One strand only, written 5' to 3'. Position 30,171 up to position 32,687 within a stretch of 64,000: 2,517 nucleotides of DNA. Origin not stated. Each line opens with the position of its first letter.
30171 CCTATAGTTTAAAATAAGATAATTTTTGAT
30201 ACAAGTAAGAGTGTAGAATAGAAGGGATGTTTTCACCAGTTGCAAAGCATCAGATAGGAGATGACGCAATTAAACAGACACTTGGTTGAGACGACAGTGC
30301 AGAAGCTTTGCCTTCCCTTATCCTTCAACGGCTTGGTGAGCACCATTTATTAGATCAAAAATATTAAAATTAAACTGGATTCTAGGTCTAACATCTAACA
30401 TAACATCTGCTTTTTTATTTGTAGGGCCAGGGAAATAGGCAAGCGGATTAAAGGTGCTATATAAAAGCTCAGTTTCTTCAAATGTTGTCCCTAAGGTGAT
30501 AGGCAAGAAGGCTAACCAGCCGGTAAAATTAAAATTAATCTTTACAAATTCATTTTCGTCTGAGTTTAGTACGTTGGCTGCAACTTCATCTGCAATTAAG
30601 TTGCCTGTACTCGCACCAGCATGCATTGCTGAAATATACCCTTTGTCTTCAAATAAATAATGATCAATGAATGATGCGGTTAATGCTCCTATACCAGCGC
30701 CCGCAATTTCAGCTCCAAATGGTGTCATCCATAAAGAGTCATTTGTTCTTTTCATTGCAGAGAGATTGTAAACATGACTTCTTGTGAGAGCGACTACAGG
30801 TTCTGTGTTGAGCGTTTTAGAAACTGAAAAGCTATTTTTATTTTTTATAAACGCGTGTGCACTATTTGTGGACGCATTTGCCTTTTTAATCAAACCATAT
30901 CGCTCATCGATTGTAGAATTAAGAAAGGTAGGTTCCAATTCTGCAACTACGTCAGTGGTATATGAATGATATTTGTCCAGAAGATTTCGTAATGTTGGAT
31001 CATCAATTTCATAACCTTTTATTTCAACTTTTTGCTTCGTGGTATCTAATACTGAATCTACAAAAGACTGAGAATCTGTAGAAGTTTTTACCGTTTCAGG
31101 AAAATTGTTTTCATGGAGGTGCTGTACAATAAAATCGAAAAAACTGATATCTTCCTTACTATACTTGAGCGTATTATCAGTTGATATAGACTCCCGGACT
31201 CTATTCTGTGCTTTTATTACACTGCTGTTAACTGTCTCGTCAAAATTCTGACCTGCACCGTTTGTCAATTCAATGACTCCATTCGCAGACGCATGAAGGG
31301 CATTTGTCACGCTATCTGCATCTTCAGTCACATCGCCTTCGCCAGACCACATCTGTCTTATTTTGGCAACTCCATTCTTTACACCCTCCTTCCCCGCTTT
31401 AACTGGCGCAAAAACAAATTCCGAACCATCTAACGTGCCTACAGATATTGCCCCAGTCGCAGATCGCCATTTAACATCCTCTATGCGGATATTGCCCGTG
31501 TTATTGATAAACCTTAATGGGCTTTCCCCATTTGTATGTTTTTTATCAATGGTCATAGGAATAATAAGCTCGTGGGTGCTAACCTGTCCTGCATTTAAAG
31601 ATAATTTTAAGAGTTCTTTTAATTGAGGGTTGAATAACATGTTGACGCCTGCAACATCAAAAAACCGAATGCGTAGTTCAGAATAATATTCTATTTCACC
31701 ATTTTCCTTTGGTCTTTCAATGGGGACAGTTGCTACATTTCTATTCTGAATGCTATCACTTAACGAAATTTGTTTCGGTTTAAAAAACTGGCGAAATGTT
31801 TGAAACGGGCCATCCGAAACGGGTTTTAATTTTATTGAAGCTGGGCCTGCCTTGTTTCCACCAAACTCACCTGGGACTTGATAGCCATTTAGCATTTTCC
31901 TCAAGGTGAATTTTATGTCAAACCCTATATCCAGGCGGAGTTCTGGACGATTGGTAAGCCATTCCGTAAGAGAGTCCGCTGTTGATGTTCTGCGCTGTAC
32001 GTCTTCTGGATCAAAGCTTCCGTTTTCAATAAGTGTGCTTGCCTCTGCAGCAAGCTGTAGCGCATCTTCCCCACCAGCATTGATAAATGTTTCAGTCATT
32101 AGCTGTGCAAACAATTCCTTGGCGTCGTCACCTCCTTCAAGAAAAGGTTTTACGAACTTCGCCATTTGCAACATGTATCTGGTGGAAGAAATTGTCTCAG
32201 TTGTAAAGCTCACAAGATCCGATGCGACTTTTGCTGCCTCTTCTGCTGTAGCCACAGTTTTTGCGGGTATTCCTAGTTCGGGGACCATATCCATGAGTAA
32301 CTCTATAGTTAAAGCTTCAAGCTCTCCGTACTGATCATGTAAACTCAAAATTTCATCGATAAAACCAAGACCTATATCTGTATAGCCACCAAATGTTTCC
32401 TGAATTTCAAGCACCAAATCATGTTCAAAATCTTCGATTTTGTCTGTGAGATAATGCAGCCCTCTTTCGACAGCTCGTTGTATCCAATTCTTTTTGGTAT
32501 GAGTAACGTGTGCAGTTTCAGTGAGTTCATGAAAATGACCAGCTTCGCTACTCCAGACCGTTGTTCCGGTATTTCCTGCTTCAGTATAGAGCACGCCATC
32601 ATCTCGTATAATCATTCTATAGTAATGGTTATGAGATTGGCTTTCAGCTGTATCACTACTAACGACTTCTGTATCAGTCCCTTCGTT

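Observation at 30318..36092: Giant 1,924-aa signal-less multidomain protein is the most likely novel element of the window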

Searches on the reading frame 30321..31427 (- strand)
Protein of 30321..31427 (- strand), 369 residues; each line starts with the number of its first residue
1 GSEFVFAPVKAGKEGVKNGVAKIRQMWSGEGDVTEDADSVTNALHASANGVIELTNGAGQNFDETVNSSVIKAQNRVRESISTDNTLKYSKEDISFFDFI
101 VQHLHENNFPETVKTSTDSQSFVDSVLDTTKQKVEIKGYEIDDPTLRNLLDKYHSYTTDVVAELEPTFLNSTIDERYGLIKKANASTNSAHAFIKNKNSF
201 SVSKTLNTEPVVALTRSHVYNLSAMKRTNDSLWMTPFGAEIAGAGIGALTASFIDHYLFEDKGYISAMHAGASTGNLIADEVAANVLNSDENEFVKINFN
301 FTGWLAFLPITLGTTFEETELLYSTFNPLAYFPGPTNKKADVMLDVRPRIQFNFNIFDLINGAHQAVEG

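Call 11: search_protein_families(library=pfam, proteins=[window:30321-31427:-], max_evalue=10)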
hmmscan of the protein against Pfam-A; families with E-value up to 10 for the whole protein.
window:30321-31427:- (369 aa): 2 families
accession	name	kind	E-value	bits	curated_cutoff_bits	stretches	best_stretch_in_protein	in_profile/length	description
PF12545.13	DUF3739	-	0.004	18.1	27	1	229-291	34-98/110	Filamentous haemagglutinin family outer membrane protein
PF16594.10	ATP-synt_Z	-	0.19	11.8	25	1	224-238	22-36/53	Putative AtpZ or ATP-synthase-associated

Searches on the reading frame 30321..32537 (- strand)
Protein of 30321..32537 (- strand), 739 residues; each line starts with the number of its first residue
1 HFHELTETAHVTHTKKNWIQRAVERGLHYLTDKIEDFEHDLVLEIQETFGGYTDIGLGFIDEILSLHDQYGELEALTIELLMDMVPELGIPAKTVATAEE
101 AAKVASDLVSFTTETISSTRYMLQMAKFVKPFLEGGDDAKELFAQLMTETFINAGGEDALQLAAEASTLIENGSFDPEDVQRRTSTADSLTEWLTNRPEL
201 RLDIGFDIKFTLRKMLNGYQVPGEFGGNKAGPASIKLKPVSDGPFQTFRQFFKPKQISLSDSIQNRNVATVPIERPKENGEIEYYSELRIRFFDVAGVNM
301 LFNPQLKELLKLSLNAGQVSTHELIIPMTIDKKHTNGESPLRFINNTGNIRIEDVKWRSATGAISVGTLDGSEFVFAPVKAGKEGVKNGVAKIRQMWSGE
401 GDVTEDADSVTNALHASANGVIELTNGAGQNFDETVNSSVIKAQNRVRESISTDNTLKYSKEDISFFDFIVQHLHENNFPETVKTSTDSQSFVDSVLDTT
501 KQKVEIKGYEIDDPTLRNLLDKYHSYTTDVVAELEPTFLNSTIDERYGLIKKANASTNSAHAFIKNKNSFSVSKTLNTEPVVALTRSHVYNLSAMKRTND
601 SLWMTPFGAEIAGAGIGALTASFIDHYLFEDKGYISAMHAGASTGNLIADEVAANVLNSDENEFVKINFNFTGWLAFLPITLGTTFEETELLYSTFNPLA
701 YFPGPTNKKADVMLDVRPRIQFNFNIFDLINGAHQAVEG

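Call 13: find_homologous_proteins(query=window:30321-32537:-, max_evalue=0.01)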
Query window:30321-32537:-: 8000 candidates shared short words with the query, none scored E <= 0.01.

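Call 25: search_protein_representatives(protein=window:30321-32537:-)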
Query: 739 residues. Proteins with E-value up to 0.001 (for the whole library): 1; up to 1e-10: 1; up to 1e-30: 1. The best 1 are listed.
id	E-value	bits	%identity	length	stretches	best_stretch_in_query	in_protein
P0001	0.0e+00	1653.0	100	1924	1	1-739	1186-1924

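Call 26: predict_structure(protein=window:30321-32537:-)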
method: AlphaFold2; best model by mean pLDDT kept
length: 739 residues; sequences in the alignment: 1
mean_pLDDT: 33.6   pTM: 0.21
mean pLDDT of the five models: 33.6, 27.8, 26.6, 25.9, 25.0
residues with pLDDT >= 90: 0; 70-90: 0; 50-70: 14; < 50: 725
segments of 3 or more residues with pLDDT < 50: 1-99, 112-127, 134-139, 141-143, 148-739
pLDDT, mean of each block of 10 residues (from residue 1): 37 41 43 41 36 43 48 44 44 44 50 44 49 48 49 41 39 35 34 32 23 27 25 24 31 26 27 35 31 26 32 30 28 30 29 30 28 29 37 38 35 31 31 35 36 36 36 36 33 35 31 37 34 28 30 29 22 22 24 25 26 30 29 29 34 38 33 27 29 30 33 31 32 33
secondary structure, 60 per line:
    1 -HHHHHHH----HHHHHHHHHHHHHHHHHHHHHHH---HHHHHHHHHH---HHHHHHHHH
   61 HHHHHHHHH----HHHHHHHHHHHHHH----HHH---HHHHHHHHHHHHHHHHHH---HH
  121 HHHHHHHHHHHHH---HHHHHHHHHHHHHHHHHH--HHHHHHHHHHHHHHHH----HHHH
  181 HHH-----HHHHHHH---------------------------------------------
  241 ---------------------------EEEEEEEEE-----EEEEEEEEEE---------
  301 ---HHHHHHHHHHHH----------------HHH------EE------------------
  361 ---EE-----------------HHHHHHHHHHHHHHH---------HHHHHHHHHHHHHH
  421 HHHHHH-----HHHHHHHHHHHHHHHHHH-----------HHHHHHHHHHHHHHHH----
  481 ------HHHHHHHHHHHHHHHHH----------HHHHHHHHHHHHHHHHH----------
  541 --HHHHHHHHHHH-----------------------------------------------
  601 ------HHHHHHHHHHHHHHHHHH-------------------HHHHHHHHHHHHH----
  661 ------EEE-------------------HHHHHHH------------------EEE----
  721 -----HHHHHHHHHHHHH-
elements in order (helices of 4 or more, strands of 3 or more residues): H2-8 H13-35 H39-48 H52-69 H74-87 H98-115 H119-133 H137-154 H157-172 H177-183 H189-195 E268-276 E282-291 H304-315 H383-397 H407-426 H432-449 H461-476 H487-503 H514-530 H543-553 H607-624 H644-656 E667-669 H689-695 E714-716 H726-738

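Call 92: search_dna_similar(query=window:30321-32537:-, collection=phages, mode=protein, max_evalue=0.1, max_rows=10)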
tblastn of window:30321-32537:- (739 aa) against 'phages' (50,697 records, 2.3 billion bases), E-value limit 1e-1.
No match.

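Call 93: fold_search(model_id=the predicted structure, library=pdb)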
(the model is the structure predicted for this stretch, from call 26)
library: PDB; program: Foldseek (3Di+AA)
matches with E <= 10: 637; with E <= 0.001: 1
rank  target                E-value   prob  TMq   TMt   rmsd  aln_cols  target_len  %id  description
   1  5cwb                  9.2e-04  1.00  0.12  0.32  10.9       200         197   15  Crystal structure of de novo designed helical repeat protein DHR4 (released 2015-12-16)
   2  8g9j                  2.0e-03  1.00  0.13  0.36  10.8       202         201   15  Geometrically programmable nanomaterial construction using regularized protein building blocks (released 2024-03-13)
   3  7mwr_B                6.6e-03  0.97  0.11  0.26  12.1       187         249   16  Structure of De Novo designed beta sheet heterodimer LHD101A53/B4 (released 2022-01-19)
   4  8cwy_A                1.1e-02  0.96  0.13  0.19  12.0       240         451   17  Accurate computational design of genetically encoded 3D protein crystals (released 2023-11-01)
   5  8g9k_A                1.3e-02  0.97  0.14  0.34   8.9       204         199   18  Geometrically programmable nanomaterial construction using regularized protein building blocks (released 2024-03-13)
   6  8g9k_B                1.3e-02  0.97  0.12  0.35  10.4       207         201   15  Geometrically programmable nanomaterial construction using regularized protein building blocks (released 2024-03-13)
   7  7ado_B                2.0e-02  0.77  0.10  0.22  14.7       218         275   16  Cryo-EM structure of human ER membrane protein complex in lipid nanodiscs (released 2020-12-02)
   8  8qtc_A                2.5e-02  0.84  0.12  0.26  13.3       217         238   16  Crystal structure of Arabidopsis thaliana 14-3-3 omega in complex with a phosphopeptide from the transcription factor  (released 2023-11-15)
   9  6e9t_A                2.7e-02  0.47  0.09  0.20  15.7       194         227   19  DHF58 filament (released 2018-11-21)
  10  8qtt_F                3.2e-02  0.77  0.12  0.26  12.6       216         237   18  Crystal structure of a C-terminally truncated version of Arabidopsis thaliana 14-3-3 omega in complex with a phosphope (released 2023-11-15)
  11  8eoi_B                3.2e-02  0.66  0.11  0.22  13.3       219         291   17  Structure of a human EMC:human Cav1.2 channel complex in GDN detergent (released 2023-05-24)
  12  5k7v_A                3.4e-02  0.97  0.17  0.33   8.5       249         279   13  Computational Design of Self-Assembling Cyclic Protein Homooligomers (released 2017-04-12)
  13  5cwj                  3.6e-02  0.99  0.14  0.54   9.4       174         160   13  Crystal structure of de novo designed helical repeat protein DHR49 (released 2015-12-16)
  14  8qtt_C                3.6e-02  0.84  0.12  0.26  10.9       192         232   17  Crystal structure of a C-terminally truncated version of Arabidopsis thaliana 14-3-3 omega in complex with a phosphope (released 2023-11-15)
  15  7v1k                  4.5e-02  0.75  0.11  0.30  18.8       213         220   13  Apo structure of sNASP core (released 2022-04-20)
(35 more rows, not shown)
